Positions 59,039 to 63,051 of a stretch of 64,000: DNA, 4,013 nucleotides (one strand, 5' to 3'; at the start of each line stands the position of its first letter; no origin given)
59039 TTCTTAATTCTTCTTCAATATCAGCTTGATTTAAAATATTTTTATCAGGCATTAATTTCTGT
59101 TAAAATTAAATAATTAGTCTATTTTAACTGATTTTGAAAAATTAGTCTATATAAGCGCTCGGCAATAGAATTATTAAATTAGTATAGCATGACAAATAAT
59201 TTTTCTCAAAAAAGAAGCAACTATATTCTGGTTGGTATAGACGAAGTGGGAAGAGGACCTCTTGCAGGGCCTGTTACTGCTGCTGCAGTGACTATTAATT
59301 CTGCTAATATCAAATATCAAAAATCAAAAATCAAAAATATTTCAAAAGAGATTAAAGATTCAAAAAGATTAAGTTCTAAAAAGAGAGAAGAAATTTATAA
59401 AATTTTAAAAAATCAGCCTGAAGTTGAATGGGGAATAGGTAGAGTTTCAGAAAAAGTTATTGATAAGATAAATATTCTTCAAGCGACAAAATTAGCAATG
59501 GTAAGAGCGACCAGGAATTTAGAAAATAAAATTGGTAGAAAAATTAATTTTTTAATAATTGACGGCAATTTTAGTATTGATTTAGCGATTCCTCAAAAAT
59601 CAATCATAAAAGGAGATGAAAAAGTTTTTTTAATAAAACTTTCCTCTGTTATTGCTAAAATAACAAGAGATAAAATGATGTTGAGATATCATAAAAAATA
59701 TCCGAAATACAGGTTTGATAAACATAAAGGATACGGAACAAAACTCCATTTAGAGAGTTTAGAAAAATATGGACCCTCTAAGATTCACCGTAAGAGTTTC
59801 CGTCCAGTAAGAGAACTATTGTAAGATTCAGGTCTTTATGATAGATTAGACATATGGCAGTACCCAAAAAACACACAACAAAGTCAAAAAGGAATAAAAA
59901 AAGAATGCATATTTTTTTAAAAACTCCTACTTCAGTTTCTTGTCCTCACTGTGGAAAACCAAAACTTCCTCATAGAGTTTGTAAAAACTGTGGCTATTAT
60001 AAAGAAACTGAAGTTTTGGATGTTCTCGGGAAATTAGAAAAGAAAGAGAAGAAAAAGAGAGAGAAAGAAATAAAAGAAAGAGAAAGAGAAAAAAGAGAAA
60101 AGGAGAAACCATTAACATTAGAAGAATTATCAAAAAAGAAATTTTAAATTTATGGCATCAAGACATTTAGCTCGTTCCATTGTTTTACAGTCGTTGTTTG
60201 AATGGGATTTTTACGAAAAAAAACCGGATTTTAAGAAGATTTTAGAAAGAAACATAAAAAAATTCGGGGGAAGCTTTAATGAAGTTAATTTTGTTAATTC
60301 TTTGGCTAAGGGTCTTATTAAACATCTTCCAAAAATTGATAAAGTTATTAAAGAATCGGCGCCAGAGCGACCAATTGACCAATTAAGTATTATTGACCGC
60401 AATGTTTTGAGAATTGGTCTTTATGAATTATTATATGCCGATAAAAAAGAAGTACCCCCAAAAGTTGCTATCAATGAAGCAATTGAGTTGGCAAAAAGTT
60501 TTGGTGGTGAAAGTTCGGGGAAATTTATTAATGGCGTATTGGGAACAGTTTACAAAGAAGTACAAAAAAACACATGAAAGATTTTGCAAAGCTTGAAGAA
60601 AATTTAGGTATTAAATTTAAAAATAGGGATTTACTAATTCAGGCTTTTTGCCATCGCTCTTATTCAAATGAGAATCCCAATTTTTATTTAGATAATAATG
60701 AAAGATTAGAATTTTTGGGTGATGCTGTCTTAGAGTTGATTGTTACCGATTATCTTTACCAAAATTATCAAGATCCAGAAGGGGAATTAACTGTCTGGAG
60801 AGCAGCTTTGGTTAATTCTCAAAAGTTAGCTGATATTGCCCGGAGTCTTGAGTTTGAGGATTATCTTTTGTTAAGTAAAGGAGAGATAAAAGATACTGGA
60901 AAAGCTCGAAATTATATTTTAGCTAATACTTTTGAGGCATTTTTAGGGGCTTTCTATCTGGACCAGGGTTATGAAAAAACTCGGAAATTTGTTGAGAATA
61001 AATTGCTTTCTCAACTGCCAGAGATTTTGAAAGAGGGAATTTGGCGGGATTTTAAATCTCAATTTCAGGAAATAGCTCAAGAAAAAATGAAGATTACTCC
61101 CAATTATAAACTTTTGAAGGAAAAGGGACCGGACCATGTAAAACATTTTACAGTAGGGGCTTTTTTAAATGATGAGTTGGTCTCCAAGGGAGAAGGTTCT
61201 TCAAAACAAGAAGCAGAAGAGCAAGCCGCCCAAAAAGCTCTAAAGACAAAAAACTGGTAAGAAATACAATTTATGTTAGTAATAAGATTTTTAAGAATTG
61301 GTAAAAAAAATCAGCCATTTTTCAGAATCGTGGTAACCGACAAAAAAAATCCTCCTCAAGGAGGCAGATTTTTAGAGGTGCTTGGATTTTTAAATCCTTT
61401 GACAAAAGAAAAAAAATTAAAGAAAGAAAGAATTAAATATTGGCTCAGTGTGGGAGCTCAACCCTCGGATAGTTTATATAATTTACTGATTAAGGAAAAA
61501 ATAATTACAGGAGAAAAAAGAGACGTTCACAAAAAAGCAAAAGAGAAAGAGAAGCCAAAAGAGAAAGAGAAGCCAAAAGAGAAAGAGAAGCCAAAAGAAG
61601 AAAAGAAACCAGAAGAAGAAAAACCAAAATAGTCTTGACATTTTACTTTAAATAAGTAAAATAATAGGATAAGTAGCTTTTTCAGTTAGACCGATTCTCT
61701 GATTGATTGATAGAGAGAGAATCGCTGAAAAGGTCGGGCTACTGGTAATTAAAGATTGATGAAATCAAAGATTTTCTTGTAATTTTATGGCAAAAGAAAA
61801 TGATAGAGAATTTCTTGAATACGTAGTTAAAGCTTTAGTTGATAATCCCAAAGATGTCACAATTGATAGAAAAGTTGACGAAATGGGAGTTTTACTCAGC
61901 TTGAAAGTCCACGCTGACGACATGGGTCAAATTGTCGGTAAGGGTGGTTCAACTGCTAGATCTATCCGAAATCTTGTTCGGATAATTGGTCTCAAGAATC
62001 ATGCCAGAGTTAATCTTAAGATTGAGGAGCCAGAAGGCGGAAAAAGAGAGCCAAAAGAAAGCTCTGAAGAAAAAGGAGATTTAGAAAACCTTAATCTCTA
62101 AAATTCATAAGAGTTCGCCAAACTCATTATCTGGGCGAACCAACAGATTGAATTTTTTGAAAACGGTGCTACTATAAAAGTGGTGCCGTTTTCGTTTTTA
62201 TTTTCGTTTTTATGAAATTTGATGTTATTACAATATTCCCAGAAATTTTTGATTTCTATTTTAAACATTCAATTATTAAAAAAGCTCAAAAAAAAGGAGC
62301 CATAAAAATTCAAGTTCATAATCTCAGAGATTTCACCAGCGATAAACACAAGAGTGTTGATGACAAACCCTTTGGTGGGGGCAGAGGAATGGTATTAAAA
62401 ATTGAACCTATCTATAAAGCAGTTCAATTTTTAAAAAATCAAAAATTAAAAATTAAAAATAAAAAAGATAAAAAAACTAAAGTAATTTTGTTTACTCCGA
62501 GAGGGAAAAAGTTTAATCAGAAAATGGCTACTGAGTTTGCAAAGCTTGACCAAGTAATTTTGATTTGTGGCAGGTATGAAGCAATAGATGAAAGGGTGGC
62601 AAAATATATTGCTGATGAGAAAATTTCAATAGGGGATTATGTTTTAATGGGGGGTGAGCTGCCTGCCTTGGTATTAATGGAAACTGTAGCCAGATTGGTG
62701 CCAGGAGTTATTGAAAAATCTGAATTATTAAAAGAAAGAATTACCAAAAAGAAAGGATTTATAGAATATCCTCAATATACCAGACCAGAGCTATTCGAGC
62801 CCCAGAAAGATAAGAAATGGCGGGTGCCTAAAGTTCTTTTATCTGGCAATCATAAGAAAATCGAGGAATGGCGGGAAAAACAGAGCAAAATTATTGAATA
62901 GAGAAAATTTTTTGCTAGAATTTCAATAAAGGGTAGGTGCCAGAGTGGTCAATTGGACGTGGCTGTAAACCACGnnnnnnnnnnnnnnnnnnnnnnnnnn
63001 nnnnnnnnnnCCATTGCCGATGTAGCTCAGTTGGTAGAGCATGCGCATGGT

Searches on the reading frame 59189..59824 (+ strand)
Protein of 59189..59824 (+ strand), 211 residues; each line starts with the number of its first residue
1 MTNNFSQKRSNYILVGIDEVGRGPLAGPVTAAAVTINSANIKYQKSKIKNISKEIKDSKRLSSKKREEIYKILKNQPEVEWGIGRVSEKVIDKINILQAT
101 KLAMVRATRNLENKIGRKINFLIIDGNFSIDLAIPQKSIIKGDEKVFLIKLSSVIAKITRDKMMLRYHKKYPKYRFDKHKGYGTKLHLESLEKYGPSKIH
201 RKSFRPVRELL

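Call 54: search_protein_families(library=pfam, proteins=[window:59189-59824:+], max_evalue=0.00001)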
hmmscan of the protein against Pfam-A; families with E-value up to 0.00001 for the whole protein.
window:59189-59824:+ (211 aa): 1 family
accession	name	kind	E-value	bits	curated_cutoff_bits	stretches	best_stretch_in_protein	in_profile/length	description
PF01351.25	RNase_HII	-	1.9e-36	126.3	25.8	1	15-206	1-198/199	Ribonuclease HII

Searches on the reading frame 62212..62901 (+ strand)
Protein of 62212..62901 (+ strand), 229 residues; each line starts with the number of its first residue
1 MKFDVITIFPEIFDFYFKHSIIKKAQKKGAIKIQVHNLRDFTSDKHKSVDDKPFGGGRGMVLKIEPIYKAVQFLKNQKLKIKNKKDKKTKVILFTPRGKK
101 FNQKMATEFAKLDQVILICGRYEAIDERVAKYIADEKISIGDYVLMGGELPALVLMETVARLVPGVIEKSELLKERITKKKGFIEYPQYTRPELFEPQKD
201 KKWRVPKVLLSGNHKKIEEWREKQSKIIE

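Call 54: search_protein_families(library=pfam, proteins=[window:62212-62901:+], max_evalue=0.00001)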
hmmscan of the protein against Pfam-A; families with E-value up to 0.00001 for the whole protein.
window:62212-62901:+ (229 aa): 1 family
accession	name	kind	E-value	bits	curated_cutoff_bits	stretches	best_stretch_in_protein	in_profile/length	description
PF01746.26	tRNA_m1G_MT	-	6.3e-52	176.6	27.3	1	23-225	2-186/195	tRNA (Guanine-1)-methyltransferase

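Call 67: find_encoding_contigs(protein=window:62212-62901:+, flank=10000, max_places=1)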
Protein window:62212-62901:+ (229 aa): no gene with exactly this product is on record in the collection.
